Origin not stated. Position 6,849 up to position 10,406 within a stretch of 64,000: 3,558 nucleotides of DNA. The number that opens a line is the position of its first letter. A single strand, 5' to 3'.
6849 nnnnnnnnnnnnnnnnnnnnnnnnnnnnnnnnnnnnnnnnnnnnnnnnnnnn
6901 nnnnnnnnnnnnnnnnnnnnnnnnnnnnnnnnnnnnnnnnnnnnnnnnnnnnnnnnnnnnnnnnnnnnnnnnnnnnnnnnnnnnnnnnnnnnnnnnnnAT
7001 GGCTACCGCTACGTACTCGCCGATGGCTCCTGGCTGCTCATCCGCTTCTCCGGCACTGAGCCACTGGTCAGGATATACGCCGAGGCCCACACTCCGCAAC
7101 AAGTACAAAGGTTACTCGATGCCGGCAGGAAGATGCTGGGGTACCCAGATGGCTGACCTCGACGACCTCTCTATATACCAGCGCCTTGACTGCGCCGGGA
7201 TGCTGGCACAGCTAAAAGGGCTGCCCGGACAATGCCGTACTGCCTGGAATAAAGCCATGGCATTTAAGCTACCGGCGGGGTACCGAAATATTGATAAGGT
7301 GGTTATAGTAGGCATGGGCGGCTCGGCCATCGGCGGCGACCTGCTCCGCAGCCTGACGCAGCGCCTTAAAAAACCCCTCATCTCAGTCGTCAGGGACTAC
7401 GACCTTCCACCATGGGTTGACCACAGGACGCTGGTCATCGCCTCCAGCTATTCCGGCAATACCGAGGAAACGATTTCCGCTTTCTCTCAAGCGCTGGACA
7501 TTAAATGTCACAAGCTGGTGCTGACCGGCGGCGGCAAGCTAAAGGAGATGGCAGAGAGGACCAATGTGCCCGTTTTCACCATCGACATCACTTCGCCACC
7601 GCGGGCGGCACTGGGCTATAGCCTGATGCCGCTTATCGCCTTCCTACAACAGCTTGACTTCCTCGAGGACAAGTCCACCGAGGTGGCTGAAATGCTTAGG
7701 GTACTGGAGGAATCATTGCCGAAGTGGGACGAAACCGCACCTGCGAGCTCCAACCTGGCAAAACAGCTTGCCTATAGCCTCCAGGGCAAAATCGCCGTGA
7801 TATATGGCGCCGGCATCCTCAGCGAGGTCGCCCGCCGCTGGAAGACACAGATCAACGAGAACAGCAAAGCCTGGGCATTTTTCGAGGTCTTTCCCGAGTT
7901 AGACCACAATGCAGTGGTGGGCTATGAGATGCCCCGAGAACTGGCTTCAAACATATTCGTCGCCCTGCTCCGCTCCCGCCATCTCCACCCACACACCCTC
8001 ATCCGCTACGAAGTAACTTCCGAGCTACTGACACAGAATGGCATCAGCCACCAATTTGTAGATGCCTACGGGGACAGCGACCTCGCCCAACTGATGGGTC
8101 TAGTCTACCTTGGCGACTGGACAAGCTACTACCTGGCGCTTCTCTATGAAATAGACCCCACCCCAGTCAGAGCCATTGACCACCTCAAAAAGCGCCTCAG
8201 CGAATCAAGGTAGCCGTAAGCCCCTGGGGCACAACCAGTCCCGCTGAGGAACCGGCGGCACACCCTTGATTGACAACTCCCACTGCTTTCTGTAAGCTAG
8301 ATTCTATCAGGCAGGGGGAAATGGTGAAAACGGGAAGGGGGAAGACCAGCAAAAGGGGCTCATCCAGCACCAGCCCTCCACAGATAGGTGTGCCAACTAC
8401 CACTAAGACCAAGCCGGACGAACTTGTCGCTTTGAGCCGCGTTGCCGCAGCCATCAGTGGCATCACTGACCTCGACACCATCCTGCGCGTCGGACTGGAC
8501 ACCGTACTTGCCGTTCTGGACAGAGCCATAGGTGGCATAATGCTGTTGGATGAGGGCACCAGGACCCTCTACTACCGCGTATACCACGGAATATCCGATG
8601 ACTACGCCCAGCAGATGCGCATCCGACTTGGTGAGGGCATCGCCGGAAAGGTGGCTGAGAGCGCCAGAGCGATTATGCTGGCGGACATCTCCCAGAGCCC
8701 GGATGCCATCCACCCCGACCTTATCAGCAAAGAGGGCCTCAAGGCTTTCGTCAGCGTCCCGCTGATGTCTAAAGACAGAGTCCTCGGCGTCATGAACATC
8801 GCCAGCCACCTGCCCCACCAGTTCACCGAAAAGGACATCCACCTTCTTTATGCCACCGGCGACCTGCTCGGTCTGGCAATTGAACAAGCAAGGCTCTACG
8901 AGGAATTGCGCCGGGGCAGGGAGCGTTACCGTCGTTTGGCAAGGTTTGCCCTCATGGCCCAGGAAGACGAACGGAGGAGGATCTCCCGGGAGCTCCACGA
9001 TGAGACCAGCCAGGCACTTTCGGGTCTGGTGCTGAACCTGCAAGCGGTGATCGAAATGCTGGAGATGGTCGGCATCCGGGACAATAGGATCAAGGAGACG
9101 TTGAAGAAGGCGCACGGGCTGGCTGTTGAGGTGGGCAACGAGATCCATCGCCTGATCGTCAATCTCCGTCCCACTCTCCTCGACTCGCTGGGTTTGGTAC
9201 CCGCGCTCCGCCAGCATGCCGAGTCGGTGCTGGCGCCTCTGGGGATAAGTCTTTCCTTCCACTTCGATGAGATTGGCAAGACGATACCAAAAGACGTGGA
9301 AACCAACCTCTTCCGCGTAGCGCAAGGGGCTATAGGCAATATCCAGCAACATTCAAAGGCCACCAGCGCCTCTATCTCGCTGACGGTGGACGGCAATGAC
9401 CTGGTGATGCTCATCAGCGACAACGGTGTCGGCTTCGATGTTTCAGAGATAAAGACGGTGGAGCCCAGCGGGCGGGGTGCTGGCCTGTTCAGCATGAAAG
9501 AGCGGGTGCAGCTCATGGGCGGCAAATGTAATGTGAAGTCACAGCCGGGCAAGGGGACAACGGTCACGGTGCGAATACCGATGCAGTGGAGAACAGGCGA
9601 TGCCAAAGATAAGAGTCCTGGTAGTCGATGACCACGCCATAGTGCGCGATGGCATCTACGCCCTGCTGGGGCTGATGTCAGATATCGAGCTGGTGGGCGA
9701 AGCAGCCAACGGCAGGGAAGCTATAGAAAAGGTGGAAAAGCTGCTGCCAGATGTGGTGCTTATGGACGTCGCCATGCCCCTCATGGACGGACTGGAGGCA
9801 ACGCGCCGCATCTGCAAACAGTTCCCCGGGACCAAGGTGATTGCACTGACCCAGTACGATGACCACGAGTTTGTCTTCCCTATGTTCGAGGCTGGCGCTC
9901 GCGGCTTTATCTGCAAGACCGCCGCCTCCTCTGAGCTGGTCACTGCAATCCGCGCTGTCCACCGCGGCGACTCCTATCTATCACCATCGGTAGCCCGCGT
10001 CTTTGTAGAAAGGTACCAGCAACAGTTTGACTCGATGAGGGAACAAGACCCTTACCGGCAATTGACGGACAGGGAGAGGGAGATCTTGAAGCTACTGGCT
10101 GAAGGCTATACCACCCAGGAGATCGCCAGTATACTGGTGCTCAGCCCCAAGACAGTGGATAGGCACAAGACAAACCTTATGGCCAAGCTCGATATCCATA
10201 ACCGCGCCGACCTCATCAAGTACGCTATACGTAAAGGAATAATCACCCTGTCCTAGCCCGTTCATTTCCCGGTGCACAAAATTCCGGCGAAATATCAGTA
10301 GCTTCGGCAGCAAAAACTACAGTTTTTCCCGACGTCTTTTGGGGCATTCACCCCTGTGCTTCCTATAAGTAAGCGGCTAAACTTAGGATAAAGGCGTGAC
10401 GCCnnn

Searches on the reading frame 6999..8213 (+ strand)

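Call 5: search_protein_families(library=pfam, proteins=[window:6999-8213:+])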
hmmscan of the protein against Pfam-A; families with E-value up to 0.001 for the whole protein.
window:6999-8213:+ (404 aa): 2 families
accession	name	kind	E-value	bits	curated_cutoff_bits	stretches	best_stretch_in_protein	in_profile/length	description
PF10432.14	bact-PGI_C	-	3.9e-49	166.9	24.5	1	252-400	3-151/151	Bacterial phospho-glucose isomerase C-terminal SIS domain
PF01380.27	SIS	-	0.00032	20.9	25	0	96-177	3-88/131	SIS domain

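Call 6: search_protein_families(library=ncbifam, proteins=[window:6999-8213:+])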
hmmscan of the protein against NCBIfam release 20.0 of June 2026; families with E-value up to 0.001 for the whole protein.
window:6999-8213:+ (404 aa): 7 families
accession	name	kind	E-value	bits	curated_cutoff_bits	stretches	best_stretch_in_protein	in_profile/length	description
NF006425.0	PRK08674.1-5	equivalog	6.9e-118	393.6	471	1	52-402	3-355/358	bifunctional phosphoglucose/phosphomannose isomerase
NF006426.0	PRK08674.1-6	subfamily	1.8e-107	359.3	295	1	54-402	2-351/354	bifunctional phosphoglucose/phosphomannose isomerase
NF006424.0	PRK08674.1-3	equivalog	1.9e-90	303.8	730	1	51-403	3-355/355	bifunctional phosphoglucose/phosphomannose isomerase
TIGR02128.1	G6PI_arch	equivalog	9.9e-82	274.3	213.9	1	90-401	13-308/308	bifunctional phosphoglucose/phosphomannose isomerase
NF006423.0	PRK08674.1-2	equivalog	5.3e-80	268.7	254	1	96-401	25-317/317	bifunctional phosphoglucose/phosphomannose isomerase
NF006422.0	PRK08674.1-1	subfamily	2.3e-39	135.7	317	1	96-402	24-297/302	bifunctional phosphoglucose/phosphomannose isomerase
NF003016.0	PRK03868.1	equivalog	6.6e-05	21.9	487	1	96-196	56-173/410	glucose-6-phosphate isomerase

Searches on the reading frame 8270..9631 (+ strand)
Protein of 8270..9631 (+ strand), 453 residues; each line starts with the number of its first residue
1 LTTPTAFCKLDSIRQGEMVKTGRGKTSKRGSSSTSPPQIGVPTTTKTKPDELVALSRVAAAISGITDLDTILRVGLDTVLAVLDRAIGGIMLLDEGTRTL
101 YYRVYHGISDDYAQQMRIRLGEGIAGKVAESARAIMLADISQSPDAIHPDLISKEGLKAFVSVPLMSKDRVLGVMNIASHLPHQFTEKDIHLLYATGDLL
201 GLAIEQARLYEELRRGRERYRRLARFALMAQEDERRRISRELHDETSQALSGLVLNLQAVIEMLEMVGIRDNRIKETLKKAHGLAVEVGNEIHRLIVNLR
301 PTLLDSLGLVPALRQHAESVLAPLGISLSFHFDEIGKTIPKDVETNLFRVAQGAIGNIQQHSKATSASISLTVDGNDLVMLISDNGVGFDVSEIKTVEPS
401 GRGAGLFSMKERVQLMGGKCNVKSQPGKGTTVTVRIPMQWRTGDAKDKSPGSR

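Call 5: search_protein_families(library=pfam, proteins=[window:8270-9631:+])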
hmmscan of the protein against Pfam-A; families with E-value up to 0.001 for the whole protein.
window:8270-9631:+ (453 aa): 5 families
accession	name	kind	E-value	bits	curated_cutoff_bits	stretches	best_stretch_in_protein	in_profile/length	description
PF13185.12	GAF_2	-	9.1e-22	78.2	28.6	1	66-205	2-136/136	GAF domain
PF01590.32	GAF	-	7.6e-17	62.5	22.4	1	67-204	1-133/133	GAF domain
PF02518.31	HATPase_c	-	1.4e-16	61.3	26.4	1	344-438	3-109/111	Histidine kinase-, DNA gyrase B-, and HSP90-like ATPase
PF07730.19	HisKA_3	-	2.2e-12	47.8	24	1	234-303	1-67/68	Histidine kinase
PF13492.12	GAF_3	-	3.5e-09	37.6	27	1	68-206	2-129/129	GAF domain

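Call 6: search_protein_families(library=ncbifam, proteins=[window:8270-9631:+])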
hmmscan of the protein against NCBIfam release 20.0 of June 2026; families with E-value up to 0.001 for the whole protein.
window:8270-9631:+ (453 aa): 30 families (the best 25 are shown)
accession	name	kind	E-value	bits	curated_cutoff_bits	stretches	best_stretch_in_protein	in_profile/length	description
NF052443.1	SensHisKinMctS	equivalog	2.2e-38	131.8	700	1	214-439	230-449/457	two-component system sensor histidine kinase MctS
NF008649.0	PRK11644.1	equivalog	2.9e-36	125.3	408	1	196-438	264-496/499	signal transduction histidine-protein kinase/phosphatase UhpB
NF052531.1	Strep_LiaS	equivalog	4.1e-30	105.2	450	1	232-438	130-327/328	envelope stress sensor histidine kinase LiaS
NF007896.0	PRK10600.1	equivalog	6.3e-21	74.6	578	1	229-436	388-583/598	nitrate/nitrite two-component system sensor histidine kinase NarX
NF047786.1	his_kin_MadS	equivalog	2.1e-19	70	500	1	211-437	209-434/434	MadS family sensor histidine kinase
NF047322.1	HK_morpho_MacS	equivalog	5.5e-15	55.4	300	1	172-437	127-367/367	MacS family sensor histidine kinase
NF008184.0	PRK10935.1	equivalog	9.3e-14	51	553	1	221-439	353-560/565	nitrate/nitrite two-component system sensor histidine kinase NarQ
NF008283.0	PRK11061.1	equivalog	1.6e-13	49.9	583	1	55-215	5-165/748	phosphoenolpyruvate--protein phosphotransferase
TIGR01817.1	nifA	equivalog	1.3e-12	47.3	528.85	1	51-267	3-215/534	nif-specific transcriptional activator NifA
NF008298.1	PRK11086.1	subfamily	2.8e-08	32.6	520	1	357-440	438-527/529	DcuS/MalK family sensor histidine kinase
TIGR02916.1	PEP_his_kin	equivalog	1.7e-07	30.2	300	1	367-437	601-679/679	XrtA/PEP-CTERM system histidine kinase PrsK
NF007835.0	PRK10547.1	equivalog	2.5e-07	29.7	793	1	363-438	449-523/670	chemotaxis protein CheA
NF053781.1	cdiGMPphdstlr2612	equivalog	4.4e-07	27.9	1600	1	54-237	276-460/1268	Tlr1612 family c-di-GMP phosphodiesterase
NF011874.0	PRK15347.1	equivalog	9.5e-07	27.2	852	1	335-439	499-615/921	two component system sensor kinase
NF041673.1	transregRamA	equivalog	9.8e-07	28.1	500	1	105-200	45-142/280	acetate metabolism transcriptional regulator RamA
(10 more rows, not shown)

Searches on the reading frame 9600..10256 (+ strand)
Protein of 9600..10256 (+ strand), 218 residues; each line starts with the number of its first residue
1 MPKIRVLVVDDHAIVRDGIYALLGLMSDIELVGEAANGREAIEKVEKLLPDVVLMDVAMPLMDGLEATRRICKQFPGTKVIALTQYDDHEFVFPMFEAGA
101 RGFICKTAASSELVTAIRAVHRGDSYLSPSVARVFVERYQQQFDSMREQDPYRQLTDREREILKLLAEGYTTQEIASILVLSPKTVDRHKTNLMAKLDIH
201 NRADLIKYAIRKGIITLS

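Call 5: search_protein_families(library=pfam, proteins=[window:9600-10256:+])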
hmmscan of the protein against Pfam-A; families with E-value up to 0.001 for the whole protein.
window:9600-10256:+ (218 aa): 6 families
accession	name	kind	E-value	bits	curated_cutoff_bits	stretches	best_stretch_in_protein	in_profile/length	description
PF00072.30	Response_reg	-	1e-27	96.9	30.2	1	6-118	1-111/111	Response regulator receiver domain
PF00196.25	GerE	-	8.7e-21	73.7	23.5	1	154-209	2-57/57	Bacterial regulatory proteins, luxR family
PF08281.18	Sigma70_r4_2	-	4.2e-07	30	25.7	1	154-196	10-53/54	Sigma-70, region 4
PF13936.12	HTH_38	-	3.2e-06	27.2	27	1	152-189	2-40/44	Helix-turn-helix domain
PF04545.22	Sigma70_r4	-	0.00019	21.3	24.1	1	154-197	4-48/50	Sigma-70, region 4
PF13384.12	HTH_23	-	0.00031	20.9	24.6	1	159-188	7-36/50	Homeodomain-like domain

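Call 6: search_protein_families(library=ncbifam, proteins=[window:9600-10256:+])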
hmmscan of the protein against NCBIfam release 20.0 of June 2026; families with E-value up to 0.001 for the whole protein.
window:9600-10256:+ (218 aa): 110 families (the best 25 are shown)
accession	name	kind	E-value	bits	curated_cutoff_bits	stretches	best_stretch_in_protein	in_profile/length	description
NF052445.1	RespRegMctR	equivalog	2e-52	177.6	300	1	3-214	1-204/205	two-component system response regulator MctR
NF007018.1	PRK09483.1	equivalog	1.8e-50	171.6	280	1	4-215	2-209/217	UvrY/SirA/GacA family response regulator transcription factor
NF011896.0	PRK15369.1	equivalog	4.1e-49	167.1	242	1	3-215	3-210/211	two component system response regulator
NF047785.1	respo_reg_MadR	equivalog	8.5e-47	159.2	300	1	4-215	1-209/209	MadR family response regulator transcription factor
NF007935.0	PRK10651.1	equivalog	1.2e-39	135.8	250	1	4-205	7-206/216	two-component system response regulator NarL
NF007708.0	PRK10403.1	equivalog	3.7e-38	131.1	343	1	4-203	7-202/215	nitrate/nitrite response regulator protein NarP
NF007685.0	PRK10360.1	equivalog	2.9e-36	125.1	258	1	4-207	2-190/196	response regulator transcription factor UhpA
NF007403.0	PRK09935.1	equivalog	2.6e-29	102.3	271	1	5-211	5-206/210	fimbria biosynthesis transcriptional regulator FimZ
NF007419.0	PRK09958.1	equivalog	9.3e-28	97.2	251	1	6-213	3-202/204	acid-sensing system DNA-binding response regulator EvgA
NF001965.0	PRK00742.1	subfamily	3.2e-25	89.1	293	1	3-111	3-112/357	chemotaxis-specific protein-glutamate methyltransferase CheB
NF008098.0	PRK10840.1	equivalog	4.5e-25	88.4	235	1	1-209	1-205/216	response regulator transcription factor RcsB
NF006900.1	PRK09390.1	equivalog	1.9e-21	76.5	255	1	3-213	4-201/203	response regulator FixJ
NF041367.1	CheY_Halo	equivalog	2.4e-21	76.2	200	1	6-120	1-113/114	chemotaxis protein CheY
NF009206.0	PRK12555.1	subfamily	1.6e-20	73.4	342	1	4-109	1-107/340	chemotaxis-specific protein-glutamate methyltransferase CheB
NF040749.1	tetrathio_RR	equivalog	2.2e-18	66.7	290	1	7-207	4-186/191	tetrathionate respiration response regulator TtrR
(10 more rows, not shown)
